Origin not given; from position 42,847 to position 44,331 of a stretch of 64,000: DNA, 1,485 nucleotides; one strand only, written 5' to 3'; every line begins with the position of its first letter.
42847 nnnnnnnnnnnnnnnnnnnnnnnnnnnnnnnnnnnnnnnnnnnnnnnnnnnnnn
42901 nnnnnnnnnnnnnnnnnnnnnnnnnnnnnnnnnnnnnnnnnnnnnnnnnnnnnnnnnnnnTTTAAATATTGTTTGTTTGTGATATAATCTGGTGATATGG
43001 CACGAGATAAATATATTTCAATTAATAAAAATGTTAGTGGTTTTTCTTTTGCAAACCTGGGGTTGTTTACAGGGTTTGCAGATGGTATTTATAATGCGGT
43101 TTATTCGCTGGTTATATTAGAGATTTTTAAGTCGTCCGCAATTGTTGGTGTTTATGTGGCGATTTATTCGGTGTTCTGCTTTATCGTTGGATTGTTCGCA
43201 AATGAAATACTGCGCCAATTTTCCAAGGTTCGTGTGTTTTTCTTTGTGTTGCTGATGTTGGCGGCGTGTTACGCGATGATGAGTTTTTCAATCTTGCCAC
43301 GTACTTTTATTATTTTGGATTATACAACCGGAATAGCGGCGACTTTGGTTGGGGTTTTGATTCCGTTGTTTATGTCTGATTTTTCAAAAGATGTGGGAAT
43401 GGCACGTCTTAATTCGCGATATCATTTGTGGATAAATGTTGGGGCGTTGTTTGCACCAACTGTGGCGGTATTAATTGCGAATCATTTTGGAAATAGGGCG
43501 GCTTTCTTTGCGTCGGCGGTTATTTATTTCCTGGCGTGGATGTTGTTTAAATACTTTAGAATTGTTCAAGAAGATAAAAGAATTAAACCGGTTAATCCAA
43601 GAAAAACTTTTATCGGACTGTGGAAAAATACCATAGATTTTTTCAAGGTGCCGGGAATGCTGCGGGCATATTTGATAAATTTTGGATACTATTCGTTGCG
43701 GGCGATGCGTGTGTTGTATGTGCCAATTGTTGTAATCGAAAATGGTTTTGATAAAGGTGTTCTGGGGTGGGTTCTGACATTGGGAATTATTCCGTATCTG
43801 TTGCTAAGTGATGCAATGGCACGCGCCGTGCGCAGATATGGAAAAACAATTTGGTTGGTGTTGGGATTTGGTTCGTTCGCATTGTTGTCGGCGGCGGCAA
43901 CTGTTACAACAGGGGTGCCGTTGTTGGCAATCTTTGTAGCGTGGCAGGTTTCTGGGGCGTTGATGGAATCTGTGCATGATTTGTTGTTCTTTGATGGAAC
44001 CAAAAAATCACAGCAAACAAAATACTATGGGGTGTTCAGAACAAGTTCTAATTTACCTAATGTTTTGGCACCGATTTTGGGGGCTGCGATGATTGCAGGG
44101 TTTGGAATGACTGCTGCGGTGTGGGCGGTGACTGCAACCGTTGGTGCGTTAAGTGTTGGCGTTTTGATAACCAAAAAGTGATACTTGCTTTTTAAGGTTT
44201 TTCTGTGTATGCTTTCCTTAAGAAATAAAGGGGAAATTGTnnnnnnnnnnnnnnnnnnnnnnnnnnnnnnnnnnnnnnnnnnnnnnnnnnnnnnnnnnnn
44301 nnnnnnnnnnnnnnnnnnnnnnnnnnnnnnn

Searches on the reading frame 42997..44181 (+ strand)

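Call 8: search_protein_families(library=pfam, proteins=[window:42997-44181:+], max_evalue=0.01)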
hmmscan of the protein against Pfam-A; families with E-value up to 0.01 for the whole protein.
window:42997-44181:+ (394 aa): 2 families
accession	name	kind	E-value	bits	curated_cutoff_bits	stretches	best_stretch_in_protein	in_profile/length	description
PF07690.21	MFS_1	-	4e-26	92.2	33.4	2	22-236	5-223/347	Major Facilitator Superfamily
PF00083.30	Sugar_tr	-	4.1e-05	23.1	22.3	1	46-177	44-181/452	Sugar (and other) transporter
